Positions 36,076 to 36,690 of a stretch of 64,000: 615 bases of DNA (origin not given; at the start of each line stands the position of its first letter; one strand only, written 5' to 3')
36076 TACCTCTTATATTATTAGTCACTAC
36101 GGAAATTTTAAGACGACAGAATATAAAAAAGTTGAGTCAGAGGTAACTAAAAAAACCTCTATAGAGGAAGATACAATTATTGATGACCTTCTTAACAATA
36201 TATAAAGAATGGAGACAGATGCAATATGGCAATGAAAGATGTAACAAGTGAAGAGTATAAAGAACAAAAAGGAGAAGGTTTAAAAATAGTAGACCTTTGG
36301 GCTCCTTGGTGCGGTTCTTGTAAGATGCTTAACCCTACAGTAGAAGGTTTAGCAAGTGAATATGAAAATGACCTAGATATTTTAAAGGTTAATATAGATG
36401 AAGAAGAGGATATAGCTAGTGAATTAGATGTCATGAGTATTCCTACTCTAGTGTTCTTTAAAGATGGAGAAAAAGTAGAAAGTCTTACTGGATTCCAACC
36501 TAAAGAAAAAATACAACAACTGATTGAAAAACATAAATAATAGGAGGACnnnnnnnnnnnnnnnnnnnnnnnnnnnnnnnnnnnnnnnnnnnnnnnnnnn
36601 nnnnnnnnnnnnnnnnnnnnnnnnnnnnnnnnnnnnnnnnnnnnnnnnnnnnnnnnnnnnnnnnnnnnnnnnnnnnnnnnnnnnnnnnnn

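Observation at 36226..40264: Unusual ribonucleotide reductase locus: an ATP-cone fused to the R2 subunit, a short R1 without a cone, no NrdI, and two atypical thioredoxin-fold genes flanking it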

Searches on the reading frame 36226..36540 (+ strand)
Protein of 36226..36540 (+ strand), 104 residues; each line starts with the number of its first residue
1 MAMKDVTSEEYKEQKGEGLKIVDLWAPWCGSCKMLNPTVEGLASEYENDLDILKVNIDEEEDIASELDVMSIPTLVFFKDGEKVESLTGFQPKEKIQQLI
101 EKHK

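Call 3: search_protein_families(library=pfam, proteins=[window:36226-36540:+], max_evalue=0.1)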
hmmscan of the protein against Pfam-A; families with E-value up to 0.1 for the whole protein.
window:36226-36540:+ (104 aa): 12 families
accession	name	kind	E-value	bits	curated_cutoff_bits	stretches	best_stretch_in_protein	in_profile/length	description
PF00085.26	Thioredoxin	-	9.3e-28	96.7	23.5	1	5-102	4-103/103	Thioredoxin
PF13098.12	Thioredoxin_2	-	1.4e-08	35.4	27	1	20-99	8-103/104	Thioredoxin-like domain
PF14595.12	Thioredoxin_9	-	4.3e-06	27.1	25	1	9-92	33-116/129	Thioredoxin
PF13905.12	Thioredoxin_8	-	1.5e-05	25.7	27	1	21-61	5-47/94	Thioredoxin-like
PF13192.12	Thioredoxin_3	-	0.00018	21.9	24.8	1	26-100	7-75/76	Thioredoxin domain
PF07449.17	HyaE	-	0.00024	21.6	22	1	43-92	54-104/108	Hydrogenase-1 expression protein HyaE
PF13743.12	Thioredoxin_5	-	0.00035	20.8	27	1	57-95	143-183/186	Thioredoxin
PF00578.27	AhpC-TSA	-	0.0023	18.3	26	1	5-84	17-94/124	AhpC/TSA family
PF05768.20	Glrx-like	-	0.0041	17.8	26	1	27-98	8-74/77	Glutaredoxin-like domain (DUF836)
PF04756.19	OST3_OST6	-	0.016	15.1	27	1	29-85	46-109/294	OST3 / OST6 family, transporter family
PF13728.12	TraF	-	0.062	13.5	23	1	27-81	139-202/224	F plasmid transfer operon protein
PF06110.17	TXD17-like_Trx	-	0.1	12.7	23.1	0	27-85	36-103/119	Thioredoxin domain-containing protein 17-like, thioredoxin domain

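Call 4: search_protein_families(library=ncbifam, proteins=[window:36226-36540:+], max_evalue=0.1)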
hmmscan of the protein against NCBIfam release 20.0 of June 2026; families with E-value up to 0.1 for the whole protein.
window:36226-36540:+ (104 aa): 19 families
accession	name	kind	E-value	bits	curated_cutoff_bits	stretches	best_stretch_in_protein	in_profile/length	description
TIGR01068.1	thioredoxin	equivalog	1.1e-33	115.4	96.8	1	11-103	6-100/101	thioredoxin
NF008229.0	PRK10996.1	equivalog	1.3e-20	73.6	125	1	20-102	55-137/141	thioredoxin TrxC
NF047697.1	ThioredTrxAClost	equivalog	2e-19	69.7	140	1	5-103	3-104/105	thioredoxin TrxA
NF006898.0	PRK09381.1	equivalog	5.2e-19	68.6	138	1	14-99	18-103/109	thioredoxin TrxA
TIGR01126.1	pdi_dom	equivalog_domain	4e-18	65.6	107.2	1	17-103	14-104/105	protein disulfide-isomerase domain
TIGR01130.1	ER_PDI_fam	subfamily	1.3e-14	54.7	344.25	1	21-89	22-437/476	protein disulfide-isomerase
NF002854.0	PRK03147.1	subfamily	1.2e-08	35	170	2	8-61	54-107/176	thiol-disulfide oxidoreductase ResA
TIGR00411.1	redox_disulf_1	equivalog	2.6e-07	30.6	92.75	1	26-103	8-81/82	MJ0307 family thioredoxin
NF041202.1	StoA_CxxC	exception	9.2e-07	28.9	210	1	18-61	53-96/163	endospore biogenesis thiol-disulfide oxidoreductase StoA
NF047696.1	ThlDiSintTplARhiz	equivalog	2.7e-06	27.3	230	1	20-82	100-165/219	thiol:disulfide interchange protein TlpA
NF001419.0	PRK00293.1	subfamily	5.3e-06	25.3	330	1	12-102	471-571/574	protein-disulfide reductase DsbD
TIGR02196.1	GlrX_YruB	hypoth_equivalog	3.8e-05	24.1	88.55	1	27-101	8-74/74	glutaredoxin-like protein, YruB-family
TIGR00385.1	dsbE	subfamily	0.00012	21.7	123.15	1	16-64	62-107/173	DsbE family thiol:disulfide interchange protein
TIGR02200.1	GlrX_actino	hypoth_equivalog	0.00023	21.5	89.5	1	25-97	6-76/77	mycoredoxin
TIGR00412.2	redox_disulf_2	subfamily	0.00042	20.7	62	1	27-100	7-74/75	MTH895/ArsE family thioredoxin-like protein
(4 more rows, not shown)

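Call 17: search_dna_similar(query=window:36226-36540:+, collection=phages, mode=protein, max_rows=40, rows=spread, max_evalue=1e-8)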
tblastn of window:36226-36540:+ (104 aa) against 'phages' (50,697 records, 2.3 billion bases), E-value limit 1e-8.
Records with a match: 85; places in all: 86; records where one place covers at least 80% of the query: 61.
Best place of each record, by identity: >=99% 2; 95-99% 4; <60% 79.
By first word of the organism name: Bacteriophage 22; Staphylococcus 8; uncultured 7; Streptomyces 6; Burkholderia 5; Tenacibaculum 5; Listeria 4; Escherichia 4; Flavobacterium 4; Salmonella 3; and 9 more.
By host as written in the record: - 38; Burkholderia cenocepacia 4; Listeria monocytogenes 4; Flavobacterium sp. LMO8 4; Mammaliicoccus vitulinus C5817 3; Tenacibaculum maritimum 3; Staphylococcus aureus 2; Streptomyces sp. 5a 2; and 19 more.
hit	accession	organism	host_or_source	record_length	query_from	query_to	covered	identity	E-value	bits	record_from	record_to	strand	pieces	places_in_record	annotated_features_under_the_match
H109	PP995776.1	Staphylococcus phage UHP46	Staphylococcus aureus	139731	1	104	100%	100.0%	6e-63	211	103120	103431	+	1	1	thioredoxin domain protein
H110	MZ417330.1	Staphylococcus phage PG-2021_33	Mammaliicoccus vitulinus C5817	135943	1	104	100%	96.2%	6e-60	202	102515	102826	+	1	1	record has no annotation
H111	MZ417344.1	Staphylococcus phage PG-2021_76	Mammaliicoccus vitulinus C5817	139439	1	104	100%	96.2%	6e-60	202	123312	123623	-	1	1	record has no annotation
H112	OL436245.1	Staphylococcus phage vB_SurM-PSU4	Staphylococcus ureilyticus ATCC 49330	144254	1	104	100%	59.6%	1e-36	135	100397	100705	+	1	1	thioredoxin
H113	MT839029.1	Bacteriophage sp.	human fecal samples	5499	1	102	98%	43.3%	6e-20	88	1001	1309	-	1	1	record has no annotation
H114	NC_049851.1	Burkholderia phage BcepSauron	Burkholderia cenocepacia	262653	2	104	99%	40.2%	2e-18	84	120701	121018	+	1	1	thioredoxin domain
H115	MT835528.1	Bacteriophage sp.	human fecal samples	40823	15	104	87%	44.4%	5e-20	89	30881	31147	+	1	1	record has no annotation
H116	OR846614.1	Enterococcus phage Efs 1-1-1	Enterococcus faecalis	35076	6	103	94%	40.4%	2e-20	90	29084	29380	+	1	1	record has no annotation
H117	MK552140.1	Burkholderia phage BcepSaruman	Burkholderia cenocepacia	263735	2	104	99%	37.4%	3e-17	81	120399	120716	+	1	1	thioredoxin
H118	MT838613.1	Bacteriophage sp.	human fecal samples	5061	1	100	96%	38.2%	5e-18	83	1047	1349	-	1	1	record has no annotation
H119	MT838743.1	Bacteriophage sp.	human fecal samples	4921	1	100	96%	38.0%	5e-20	88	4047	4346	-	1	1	record has no annotation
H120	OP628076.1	Lysinibacillus phage vB_LfM_LysYB2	Lysinibacillus fusiformis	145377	3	103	97%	37.3%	2e-16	79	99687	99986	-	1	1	hypothetical protein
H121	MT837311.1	Bacteriophage sp.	human fecal samples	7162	4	97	90%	39.6%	5e-17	80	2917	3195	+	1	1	record has no annotation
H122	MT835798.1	Bacteriophage sp.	human fecal samples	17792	6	96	88%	40.9%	1e-14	73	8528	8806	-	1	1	record has no annotation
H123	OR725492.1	Streptomyces phage Alone3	Streptomyces lividans JI 1326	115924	5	98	90%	39.4%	5e-17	80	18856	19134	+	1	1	56: thioredoxin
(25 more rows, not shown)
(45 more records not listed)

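Call 45: get_annotated_region(hit=H112, flank=6000)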
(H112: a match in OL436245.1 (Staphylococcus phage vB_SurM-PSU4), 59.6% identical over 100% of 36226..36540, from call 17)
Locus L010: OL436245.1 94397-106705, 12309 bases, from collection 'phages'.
description: Staphylococcus phage vB_SurM-PSU4, complete genome.
organism: Staphylococcus phage vB_SurM-PSU4 (NCBI taxid 2894348)
taxonomy: Viruses; Duplodnaviria; Heunggongvirae; Uroviricota; Caudoviricetes; Herelleviridae; Twortvirinae; Baoshanvirus
host: Staphylococcus ureilyticus ATCC 49330; source: sewage; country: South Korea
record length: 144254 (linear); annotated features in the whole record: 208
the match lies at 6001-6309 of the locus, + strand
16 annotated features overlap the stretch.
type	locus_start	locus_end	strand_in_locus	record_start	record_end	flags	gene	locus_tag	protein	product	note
CDS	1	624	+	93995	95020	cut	-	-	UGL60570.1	recombination exonuclease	-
CDS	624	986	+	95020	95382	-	-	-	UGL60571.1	hypothetical protein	-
CDS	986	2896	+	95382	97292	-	-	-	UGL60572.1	recombination exonuclease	-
CDS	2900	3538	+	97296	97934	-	-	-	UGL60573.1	hypothetical protein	-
CDS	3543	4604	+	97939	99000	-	-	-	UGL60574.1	DNA primase/helicase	-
CDS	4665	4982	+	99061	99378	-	-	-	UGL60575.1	hypothetical protein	-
CDS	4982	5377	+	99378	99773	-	-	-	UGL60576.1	hypothetical protein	-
CDS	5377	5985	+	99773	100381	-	-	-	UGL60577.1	resolvase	-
CDS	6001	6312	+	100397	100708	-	-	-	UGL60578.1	thioredoxin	-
CDS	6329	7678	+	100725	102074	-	-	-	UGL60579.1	ribonucleotide reductase of class Ia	-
CDS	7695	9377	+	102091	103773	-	-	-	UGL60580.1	ribonucleotide reductase subunit alpha subunit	-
CDS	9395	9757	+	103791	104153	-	-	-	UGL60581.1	oxidoreductase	-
CDS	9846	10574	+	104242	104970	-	-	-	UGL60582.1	hypothetical protein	-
CDS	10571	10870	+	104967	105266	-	-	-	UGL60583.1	integration host factor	-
CDS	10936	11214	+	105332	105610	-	-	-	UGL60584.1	hypothetical protein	-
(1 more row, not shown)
